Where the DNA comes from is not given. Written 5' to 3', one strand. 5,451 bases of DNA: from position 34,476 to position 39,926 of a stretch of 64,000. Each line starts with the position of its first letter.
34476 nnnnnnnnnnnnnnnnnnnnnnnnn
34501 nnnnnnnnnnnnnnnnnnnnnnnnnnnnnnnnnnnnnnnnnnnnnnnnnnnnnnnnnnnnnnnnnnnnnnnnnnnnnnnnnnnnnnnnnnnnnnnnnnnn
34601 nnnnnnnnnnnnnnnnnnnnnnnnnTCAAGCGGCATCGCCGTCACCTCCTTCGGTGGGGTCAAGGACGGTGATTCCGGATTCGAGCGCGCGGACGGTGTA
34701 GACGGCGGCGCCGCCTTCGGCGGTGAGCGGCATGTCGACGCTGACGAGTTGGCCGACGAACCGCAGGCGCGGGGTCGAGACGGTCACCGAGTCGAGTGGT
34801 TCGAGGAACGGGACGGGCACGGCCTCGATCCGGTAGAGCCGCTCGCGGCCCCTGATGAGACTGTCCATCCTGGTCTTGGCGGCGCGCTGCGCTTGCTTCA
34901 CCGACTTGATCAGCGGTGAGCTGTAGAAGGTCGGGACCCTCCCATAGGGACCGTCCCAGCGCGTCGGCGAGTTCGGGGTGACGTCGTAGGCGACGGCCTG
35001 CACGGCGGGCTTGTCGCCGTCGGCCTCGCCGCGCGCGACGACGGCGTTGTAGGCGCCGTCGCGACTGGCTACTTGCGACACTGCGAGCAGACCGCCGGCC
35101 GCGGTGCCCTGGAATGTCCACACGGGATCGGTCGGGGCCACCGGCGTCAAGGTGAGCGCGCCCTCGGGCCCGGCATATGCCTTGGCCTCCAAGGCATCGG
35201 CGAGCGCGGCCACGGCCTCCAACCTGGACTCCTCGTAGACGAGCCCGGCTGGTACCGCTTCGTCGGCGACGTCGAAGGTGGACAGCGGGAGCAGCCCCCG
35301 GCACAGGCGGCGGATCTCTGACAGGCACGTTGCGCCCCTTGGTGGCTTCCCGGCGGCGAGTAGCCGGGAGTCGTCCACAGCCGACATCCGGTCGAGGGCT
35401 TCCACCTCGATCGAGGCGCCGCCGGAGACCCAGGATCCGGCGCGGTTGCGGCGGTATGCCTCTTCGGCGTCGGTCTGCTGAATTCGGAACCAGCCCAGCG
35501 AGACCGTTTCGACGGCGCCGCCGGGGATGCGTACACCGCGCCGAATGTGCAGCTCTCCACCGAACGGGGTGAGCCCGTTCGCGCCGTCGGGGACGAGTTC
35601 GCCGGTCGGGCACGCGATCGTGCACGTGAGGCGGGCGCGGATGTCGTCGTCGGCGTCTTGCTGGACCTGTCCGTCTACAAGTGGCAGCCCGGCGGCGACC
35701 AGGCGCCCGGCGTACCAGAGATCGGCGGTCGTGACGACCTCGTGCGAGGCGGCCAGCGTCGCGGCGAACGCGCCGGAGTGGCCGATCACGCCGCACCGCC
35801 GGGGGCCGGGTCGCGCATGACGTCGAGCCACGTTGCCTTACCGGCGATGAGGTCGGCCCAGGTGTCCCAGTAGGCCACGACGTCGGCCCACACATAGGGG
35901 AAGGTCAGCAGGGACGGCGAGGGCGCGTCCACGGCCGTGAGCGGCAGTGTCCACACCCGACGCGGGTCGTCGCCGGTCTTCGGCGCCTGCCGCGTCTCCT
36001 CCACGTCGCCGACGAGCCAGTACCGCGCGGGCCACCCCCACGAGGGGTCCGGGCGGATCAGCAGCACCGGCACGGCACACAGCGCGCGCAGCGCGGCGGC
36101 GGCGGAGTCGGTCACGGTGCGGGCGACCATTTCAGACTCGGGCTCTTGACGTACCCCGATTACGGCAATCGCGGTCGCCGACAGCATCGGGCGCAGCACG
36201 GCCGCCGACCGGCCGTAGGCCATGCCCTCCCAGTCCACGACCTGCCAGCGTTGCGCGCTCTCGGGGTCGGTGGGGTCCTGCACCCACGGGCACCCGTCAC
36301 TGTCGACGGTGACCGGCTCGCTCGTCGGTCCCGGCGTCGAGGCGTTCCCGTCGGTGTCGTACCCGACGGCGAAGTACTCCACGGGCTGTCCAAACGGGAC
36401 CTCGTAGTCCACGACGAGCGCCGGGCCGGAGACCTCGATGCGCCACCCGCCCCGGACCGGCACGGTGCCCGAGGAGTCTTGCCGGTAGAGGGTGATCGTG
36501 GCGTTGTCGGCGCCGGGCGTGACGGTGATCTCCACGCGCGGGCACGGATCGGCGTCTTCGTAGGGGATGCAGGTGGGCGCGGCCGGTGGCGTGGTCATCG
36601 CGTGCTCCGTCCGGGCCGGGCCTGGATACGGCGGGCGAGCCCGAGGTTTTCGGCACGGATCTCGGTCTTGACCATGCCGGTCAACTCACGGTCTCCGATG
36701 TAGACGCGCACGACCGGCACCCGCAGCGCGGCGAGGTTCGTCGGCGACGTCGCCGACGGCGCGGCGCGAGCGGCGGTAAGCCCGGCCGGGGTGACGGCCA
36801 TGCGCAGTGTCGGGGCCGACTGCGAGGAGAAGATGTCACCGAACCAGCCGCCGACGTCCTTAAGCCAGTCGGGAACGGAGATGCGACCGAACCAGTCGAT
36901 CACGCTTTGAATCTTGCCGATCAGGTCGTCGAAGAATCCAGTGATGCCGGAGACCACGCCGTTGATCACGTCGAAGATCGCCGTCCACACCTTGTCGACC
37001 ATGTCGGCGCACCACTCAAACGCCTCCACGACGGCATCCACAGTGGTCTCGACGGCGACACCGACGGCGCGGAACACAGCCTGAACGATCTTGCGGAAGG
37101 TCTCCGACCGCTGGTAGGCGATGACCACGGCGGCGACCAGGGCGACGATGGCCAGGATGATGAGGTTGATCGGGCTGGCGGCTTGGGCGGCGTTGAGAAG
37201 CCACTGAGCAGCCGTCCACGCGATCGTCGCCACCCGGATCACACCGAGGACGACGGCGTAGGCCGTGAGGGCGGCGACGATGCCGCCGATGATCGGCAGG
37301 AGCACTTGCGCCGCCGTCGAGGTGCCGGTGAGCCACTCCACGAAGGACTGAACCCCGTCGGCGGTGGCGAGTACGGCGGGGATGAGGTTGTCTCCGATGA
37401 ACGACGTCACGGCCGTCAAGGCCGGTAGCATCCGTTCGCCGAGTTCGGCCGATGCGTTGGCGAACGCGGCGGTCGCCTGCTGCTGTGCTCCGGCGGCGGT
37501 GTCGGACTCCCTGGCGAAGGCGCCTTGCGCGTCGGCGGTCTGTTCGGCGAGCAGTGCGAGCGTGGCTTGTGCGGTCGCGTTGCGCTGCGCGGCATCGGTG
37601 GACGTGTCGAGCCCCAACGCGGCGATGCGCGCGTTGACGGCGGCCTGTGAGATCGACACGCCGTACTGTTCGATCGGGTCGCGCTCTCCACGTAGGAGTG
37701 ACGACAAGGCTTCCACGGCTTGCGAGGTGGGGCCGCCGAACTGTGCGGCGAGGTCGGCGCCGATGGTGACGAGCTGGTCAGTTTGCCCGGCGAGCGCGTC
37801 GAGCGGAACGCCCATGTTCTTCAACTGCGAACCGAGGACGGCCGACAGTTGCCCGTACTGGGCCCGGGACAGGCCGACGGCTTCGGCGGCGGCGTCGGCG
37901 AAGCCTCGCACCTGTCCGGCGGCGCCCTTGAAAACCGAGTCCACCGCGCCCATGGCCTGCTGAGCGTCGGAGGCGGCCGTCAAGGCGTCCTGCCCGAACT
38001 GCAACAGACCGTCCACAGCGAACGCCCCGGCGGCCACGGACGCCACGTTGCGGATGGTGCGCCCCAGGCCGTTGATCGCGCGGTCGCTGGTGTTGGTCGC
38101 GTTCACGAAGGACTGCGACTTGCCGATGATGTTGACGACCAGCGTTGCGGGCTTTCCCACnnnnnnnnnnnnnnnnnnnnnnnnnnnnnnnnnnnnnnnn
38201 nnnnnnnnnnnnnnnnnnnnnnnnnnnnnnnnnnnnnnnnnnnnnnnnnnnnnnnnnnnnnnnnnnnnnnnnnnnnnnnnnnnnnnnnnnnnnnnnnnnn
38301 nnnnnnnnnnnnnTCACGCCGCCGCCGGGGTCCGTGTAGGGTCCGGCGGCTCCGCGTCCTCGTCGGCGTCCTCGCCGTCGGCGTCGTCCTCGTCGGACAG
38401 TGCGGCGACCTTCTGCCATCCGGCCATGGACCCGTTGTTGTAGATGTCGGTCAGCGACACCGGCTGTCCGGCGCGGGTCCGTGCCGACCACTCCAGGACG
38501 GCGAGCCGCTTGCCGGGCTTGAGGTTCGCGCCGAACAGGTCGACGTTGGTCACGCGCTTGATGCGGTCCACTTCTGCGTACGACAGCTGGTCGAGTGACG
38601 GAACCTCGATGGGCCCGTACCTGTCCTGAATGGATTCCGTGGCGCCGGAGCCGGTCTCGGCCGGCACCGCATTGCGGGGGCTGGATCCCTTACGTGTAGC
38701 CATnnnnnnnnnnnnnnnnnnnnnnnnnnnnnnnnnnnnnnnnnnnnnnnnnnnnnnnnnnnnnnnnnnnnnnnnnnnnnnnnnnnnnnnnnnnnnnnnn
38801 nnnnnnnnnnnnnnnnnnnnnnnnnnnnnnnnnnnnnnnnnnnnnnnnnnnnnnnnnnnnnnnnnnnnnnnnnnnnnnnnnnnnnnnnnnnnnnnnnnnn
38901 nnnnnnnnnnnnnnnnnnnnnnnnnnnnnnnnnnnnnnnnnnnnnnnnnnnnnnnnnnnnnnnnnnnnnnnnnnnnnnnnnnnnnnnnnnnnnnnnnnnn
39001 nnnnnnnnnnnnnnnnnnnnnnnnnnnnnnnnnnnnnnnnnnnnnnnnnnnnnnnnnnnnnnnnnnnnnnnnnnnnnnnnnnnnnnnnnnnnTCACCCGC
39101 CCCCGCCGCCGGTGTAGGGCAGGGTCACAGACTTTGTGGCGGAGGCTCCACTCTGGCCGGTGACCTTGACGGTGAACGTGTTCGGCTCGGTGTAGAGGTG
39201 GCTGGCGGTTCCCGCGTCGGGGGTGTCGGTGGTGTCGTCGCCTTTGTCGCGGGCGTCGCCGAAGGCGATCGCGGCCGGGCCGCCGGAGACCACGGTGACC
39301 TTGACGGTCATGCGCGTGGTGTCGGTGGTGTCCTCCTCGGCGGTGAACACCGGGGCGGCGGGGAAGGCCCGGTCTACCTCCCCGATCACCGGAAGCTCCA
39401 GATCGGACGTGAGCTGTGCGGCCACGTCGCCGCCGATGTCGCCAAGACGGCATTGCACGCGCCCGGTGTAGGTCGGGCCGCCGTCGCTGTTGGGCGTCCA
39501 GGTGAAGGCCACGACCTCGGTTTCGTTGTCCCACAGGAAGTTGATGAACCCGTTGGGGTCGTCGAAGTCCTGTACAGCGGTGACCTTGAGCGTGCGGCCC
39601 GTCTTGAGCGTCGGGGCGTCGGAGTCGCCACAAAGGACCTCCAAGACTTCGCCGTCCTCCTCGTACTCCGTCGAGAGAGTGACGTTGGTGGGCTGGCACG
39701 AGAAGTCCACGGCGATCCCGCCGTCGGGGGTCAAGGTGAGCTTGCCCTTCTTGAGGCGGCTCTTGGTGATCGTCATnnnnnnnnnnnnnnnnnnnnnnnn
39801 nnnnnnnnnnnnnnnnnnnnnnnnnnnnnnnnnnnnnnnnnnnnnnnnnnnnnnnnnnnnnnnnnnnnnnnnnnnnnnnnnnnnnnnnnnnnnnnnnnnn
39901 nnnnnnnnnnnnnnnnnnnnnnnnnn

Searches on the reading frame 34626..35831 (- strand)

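Call 18: search_protein_families(library=phrogs, proteins=[window:34626-35831:-], max_evalue=0.001)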
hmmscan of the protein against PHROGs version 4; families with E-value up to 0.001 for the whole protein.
window:34626-35831:- (401 aa): 1 family
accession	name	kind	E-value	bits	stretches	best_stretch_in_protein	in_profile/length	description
phrog_1887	-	tail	5.2e-42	145.7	1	19-374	289-647/670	tail protein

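Call 93: search_protein_families(library=pfam, proteins=[window:34626-35831:-], max_evalue=0.01)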
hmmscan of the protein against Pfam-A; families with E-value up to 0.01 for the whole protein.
window:34626-35831:- (401 aa): 1 family
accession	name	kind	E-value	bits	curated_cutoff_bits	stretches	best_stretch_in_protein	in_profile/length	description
PF16466.10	DUF5047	-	5.1e-10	40.2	25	1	54-174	1-109/135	Domain of unknown function (DUF5047)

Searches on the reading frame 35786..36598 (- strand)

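Call 18: search_protein_families(library=phrogs, proteins=[window:35786-36598:-], max_evalue=0.001)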
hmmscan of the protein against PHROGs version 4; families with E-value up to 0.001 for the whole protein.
window:35786-36598:- (270 aa): 2 families
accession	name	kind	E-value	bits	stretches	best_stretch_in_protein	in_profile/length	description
phrog_16363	-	unknown function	8.6e-19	68.3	1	32-261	514-753/757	-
phrog_11649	-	tail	3.3e-09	37.4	1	42-263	51-268/270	tail protein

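Call 93: search_protein_families(library=pfam, proteins=[window:35786-36598:-], max_evalue=0.01)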
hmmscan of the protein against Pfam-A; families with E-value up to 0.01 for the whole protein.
window:35786-36598:- (270 aa): 0 families

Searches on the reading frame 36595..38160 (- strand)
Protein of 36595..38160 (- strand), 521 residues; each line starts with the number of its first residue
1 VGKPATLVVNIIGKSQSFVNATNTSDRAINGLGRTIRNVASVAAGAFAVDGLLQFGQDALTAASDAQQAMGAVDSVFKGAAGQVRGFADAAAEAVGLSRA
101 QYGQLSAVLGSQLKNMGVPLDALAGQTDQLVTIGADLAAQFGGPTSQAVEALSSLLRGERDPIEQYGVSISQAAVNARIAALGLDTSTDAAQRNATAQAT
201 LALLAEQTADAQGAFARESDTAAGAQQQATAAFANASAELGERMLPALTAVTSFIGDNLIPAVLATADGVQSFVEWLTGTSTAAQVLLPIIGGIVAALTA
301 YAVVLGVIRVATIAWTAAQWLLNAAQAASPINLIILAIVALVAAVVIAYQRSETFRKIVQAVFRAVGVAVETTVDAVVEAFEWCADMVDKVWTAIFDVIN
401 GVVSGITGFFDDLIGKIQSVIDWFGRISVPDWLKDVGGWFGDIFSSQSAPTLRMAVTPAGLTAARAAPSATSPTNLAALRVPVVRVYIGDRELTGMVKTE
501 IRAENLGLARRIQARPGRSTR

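Call 18: search_protein_families(library=phrogs, proteins=[window:36595-38160:-], max_evalue=0.001)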
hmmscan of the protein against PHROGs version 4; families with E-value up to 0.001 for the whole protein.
window:36595-38160:- (521 aa): 22 families
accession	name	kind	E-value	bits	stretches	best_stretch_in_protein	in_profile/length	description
phrog_8462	-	tail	1.7e-51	176.8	1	42-415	7-393/672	tail length tape measure protein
phrog_3981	-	tail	1.4e-41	144.3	1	21-439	21-445/584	tail length tape measure protein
phrog_971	-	lysis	3.3e-30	106.5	2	231-403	412-597/1338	endolysin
phrog_1535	-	tail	4.9e-24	85.6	2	32-284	183-419/1152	tail length tape measure protein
phrog_991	-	tail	9.7e-24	84.1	1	13-444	234-842/1966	tail length tape measure protein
phrog_1272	-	tail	6.2e-23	81.5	1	197-428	507-801/1606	tail length tape measure protein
phrog_58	-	tail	6.7e-20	72.1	1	27-426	303-814/1544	tail length tape measure protein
phrog_28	-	tail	6.3e-13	49.2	1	40-452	330-710/1228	tail length tape measure protein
phrog_1068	-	tail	3.3e-10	40.3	1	223-421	286-482/706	tail length tape measure protein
phrog_8125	-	tail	1.6e-09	38.3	1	220-423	226-418/578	tail length tape measure protein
phrog_9228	-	tail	4.6e-09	36.1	1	239-375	547-659/1425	tail length tape measure protein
phrog_4197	-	tail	1.3e-08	34.1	1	25-377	581-889/1783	tail length tape measure protein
phrog_1533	-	tail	6e-07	28.4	1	210-394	514-717/1688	tail length tape measure protein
phrog_28918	-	unknown function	6.5e-07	28.3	1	129-282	104-256/1445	-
phrog_21157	-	tail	6.8e-07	29.1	1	252-397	645-772/782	minor tail protein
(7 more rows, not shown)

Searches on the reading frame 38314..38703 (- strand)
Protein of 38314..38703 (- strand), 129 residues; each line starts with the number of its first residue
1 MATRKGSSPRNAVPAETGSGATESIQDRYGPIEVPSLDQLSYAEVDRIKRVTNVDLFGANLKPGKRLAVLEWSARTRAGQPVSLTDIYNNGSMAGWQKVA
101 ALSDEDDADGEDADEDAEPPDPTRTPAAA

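Call 18: search_protein_families(library=phrogs, proteins=[window:38314-38703:-], max_evalue=0.001)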
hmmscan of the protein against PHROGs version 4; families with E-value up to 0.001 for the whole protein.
window:38314-38703:- (129 aa): 1 family
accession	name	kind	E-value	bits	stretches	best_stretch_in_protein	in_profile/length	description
phrog_15555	-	tail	0.00045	21.4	1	37-118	10-92/104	tail assembly chaperone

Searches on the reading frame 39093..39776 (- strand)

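Call 18: search_protein_families(library=phrogs, proteins=[window:39093-39776:-], max_evalue=0.001)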
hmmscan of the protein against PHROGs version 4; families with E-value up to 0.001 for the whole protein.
window:39093-39776:- (227 aa): 1 family
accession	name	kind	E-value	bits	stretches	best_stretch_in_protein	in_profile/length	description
phrog_4574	-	tail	3.9e-21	76.5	1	8-135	7-140/147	major tail protein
